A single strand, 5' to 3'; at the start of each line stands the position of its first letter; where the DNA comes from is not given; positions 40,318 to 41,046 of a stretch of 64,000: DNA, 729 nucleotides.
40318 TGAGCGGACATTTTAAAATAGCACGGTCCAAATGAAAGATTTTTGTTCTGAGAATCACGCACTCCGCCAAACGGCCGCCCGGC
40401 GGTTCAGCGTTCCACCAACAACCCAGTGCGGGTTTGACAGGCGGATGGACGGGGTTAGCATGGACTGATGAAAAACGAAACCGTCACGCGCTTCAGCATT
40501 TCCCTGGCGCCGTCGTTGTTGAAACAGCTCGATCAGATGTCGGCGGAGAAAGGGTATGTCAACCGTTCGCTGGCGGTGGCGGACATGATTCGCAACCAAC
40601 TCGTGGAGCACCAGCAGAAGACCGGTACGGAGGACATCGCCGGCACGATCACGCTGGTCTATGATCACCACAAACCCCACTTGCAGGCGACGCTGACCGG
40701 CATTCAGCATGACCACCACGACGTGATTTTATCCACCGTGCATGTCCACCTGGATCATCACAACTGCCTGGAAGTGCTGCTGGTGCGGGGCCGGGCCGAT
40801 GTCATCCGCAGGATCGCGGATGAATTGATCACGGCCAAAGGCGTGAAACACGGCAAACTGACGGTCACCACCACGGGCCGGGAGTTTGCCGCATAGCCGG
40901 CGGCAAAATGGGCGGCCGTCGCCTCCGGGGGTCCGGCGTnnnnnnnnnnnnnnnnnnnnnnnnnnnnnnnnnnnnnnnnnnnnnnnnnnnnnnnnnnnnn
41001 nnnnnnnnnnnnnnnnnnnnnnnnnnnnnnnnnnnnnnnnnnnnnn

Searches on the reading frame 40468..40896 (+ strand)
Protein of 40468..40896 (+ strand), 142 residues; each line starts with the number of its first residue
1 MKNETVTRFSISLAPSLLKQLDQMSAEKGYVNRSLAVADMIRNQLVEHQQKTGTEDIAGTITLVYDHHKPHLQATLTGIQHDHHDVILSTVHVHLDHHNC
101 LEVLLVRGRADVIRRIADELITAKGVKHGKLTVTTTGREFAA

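Call 10: search_protein_families(library=pfam, proteins=[window:40468-40896:+])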
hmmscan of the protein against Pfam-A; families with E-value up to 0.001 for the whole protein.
window:40468-40896:+ (142 aa): 2 families
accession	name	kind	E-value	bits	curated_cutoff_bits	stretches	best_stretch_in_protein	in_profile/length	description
PF08753.17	NikR_C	-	2e-33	114.9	22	1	58-134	1-77/77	NikR C terminal nickel binding domain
PF01402.27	RHH_1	-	0.0001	22.5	20.5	0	8-45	1-37/39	Ribbon-helix-helix protein, copG family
